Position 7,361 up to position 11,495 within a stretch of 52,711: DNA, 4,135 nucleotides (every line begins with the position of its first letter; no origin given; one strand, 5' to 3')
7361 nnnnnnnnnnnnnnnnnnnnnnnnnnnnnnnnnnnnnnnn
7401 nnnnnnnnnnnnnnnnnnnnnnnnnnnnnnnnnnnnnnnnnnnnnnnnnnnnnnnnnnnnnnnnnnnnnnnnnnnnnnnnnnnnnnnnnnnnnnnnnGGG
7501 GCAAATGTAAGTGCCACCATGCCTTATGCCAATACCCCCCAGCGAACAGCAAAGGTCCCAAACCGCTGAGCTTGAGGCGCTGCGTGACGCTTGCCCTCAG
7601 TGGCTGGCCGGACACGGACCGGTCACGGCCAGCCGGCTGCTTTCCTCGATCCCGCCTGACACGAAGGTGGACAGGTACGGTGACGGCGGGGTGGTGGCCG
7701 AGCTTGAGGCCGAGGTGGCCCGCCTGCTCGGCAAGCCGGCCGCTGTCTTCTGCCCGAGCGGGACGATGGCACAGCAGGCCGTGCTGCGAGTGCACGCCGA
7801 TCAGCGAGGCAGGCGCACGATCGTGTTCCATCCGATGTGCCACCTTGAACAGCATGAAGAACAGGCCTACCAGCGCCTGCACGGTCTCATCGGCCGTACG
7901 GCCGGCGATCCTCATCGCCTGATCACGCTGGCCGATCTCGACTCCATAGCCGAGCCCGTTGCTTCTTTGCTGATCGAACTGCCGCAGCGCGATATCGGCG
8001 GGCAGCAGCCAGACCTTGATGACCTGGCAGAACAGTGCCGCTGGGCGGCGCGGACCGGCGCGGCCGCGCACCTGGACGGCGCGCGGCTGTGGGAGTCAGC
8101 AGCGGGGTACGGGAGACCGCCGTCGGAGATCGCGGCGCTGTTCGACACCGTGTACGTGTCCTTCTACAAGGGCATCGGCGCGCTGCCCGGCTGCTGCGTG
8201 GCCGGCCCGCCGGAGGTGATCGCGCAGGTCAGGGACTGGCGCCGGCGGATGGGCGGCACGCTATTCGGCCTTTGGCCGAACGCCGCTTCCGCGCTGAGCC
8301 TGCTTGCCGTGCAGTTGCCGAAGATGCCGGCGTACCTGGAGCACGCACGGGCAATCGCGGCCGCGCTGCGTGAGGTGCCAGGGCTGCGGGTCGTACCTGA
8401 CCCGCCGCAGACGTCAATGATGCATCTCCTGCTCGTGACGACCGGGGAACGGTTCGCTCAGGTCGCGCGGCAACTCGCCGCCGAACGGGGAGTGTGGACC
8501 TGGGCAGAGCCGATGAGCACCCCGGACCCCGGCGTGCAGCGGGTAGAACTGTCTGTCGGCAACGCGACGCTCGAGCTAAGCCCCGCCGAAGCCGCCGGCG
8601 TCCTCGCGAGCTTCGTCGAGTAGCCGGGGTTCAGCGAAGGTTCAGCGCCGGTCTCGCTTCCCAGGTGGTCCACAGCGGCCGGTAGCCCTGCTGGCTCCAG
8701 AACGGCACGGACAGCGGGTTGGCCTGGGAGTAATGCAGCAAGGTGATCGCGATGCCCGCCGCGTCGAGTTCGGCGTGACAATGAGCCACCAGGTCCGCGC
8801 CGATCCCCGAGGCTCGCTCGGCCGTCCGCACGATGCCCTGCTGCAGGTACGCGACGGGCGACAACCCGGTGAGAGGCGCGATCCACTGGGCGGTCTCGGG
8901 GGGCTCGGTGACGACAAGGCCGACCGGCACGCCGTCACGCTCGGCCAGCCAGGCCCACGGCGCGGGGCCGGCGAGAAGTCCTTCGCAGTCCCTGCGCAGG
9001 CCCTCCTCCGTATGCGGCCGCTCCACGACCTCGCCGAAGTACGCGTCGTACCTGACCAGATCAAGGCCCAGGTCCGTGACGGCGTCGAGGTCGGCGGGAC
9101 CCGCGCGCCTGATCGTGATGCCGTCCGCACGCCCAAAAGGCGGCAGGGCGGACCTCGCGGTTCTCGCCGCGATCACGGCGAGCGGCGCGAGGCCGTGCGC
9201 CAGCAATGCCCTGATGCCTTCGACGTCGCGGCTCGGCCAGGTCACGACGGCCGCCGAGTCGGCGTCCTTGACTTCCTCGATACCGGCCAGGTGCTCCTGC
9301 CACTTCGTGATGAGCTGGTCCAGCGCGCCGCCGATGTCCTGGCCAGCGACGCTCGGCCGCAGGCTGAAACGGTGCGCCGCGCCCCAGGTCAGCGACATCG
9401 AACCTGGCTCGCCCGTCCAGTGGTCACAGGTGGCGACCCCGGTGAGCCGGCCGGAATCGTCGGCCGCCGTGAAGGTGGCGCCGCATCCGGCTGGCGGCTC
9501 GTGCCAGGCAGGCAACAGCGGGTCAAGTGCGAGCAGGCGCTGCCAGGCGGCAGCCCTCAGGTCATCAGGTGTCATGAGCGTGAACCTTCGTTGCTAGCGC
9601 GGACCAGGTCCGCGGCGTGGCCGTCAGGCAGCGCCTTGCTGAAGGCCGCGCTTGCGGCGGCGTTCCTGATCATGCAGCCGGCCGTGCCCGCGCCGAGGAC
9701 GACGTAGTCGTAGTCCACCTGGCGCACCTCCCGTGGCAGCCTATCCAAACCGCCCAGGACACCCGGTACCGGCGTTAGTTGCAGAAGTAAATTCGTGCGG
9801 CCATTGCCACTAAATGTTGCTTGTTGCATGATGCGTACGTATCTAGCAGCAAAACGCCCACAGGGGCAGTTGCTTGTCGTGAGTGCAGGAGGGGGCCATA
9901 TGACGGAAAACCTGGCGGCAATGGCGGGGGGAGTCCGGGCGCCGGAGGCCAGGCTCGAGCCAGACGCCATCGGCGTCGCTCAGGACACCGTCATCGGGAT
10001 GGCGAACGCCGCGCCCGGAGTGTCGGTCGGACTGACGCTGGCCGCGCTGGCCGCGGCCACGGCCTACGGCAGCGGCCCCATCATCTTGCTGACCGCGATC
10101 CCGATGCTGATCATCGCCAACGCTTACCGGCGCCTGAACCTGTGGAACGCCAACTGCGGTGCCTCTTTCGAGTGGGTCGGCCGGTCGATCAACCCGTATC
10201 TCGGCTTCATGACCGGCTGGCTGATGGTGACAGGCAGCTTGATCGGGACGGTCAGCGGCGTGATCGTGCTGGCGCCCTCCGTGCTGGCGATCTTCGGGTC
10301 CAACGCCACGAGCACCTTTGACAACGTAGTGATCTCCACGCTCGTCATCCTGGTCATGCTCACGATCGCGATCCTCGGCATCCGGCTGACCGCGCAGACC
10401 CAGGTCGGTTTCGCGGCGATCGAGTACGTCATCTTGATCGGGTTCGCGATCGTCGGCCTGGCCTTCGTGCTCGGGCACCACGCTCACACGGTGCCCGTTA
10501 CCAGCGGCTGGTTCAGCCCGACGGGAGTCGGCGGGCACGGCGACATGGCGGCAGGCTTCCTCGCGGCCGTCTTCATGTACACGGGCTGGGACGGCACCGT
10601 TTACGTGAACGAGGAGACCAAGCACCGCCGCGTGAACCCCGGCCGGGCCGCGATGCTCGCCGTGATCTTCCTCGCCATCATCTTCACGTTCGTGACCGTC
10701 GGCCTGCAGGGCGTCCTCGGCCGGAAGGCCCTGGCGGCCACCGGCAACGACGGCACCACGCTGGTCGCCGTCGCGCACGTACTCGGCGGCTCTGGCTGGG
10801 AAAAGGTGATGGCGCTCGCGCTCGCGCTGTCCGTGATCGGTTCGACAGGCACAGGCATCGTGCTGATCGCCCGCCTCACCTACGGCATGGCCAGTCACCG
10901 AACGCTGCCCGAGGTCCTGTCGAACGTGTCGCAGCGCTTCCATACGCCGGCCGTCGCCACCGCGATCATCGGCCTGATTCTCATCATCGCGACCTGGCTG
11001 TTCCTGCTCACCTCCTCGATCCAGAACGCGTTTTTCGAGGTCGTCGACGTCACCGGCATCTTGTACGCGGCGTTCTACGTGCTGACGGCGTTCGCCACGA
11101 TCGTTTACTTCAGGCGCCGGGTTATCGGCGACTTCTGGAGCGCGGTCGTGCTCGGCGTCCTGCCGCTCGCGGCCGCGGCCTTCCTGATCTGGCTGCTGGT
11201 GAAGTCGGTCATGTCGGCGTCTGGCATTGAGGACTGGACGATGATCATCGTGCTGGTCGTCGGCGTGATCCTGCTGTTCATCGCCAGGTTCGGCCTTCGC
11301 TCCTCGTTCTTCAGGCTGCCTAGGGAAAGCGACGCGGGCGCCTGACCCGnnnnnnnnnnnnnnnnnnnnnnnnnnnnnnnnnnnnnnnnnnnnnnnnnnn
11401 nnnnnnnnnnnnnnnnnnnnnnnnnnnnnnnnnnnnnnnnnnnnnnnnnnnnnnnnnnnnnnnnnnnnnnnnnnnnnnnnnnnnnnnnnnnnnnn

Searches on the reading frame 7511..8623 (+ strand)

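Call 70: search_protein_families(library=pfam, proteins=[window:7511-8623:+], max_evalue=0.000001)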
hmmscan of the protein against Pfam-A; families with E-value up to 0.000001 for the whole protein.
window:7511-8623:+ (370 aa): 1 family
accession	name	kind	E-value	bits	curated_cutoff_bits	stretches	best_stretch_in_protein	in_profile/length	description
PF01212.27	Beta_elim_lyase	-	1.2e-35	123.7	27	1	54-304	26-283/288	Beta-eliminating lyase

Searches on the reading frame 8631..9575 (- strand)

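Call 70: search_protein_families(library=pfam, proteins=[window:8631-9575:-], max_evalue=0.000001)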
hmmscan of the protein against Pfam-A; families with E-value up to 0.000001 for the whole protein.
window:8631-9575:- (314 aa): 1 family
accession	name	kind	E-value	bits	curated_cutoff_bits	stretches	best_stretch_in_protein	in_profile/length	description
PF00583.31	Acetyltransf_1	-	4.4e-08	33.9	20.7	0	193-298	21-116/116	Acetyltransferase (GNAT) family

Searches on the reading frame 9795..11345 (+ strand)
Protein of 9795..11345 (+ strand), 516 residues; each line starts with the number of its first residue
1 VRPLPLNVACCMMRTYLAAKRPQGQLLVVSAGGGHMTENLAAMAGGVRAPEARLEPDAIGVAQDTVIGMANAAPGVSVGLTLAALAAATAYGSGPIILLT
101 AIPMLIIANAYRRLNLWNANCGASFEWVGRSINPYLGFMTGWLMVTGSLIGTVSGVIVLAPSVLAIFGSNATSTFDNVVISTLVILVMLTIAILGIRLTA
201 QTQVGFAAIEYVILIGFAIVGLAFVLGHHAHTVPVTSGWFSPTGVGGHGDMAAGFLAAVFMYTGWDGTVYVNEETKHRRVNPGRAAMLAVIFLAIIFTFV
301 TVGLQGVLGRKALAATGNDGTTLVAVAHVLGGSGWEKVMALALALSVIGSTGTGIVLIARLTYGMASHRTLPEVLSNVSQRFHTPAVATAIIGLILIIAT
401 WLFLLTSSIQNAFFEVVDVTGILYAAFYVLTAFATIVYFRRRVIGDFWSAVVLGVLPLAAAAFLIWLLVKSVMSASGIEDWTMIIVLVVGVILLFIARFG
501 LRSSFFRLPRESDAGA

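Call 70: search_protein_families(library=pfam, proteins=[window:9795-11345:+], max_evalue=0.000001)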
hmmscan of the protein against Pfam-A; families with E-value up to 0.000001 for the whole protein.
window:9795-11345:+ (516 aa): 2 families
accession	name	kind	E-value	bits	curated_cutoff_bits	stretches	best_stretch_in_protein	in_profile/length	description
PF13520.12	AA_permease_2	-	4.4e-34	118.6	27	1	76-490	15-423/427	Amino acid permease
PF00324.27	AA_permease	-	2.4e-16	59.9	24.6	1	67-444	5-386/470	Amino acid permease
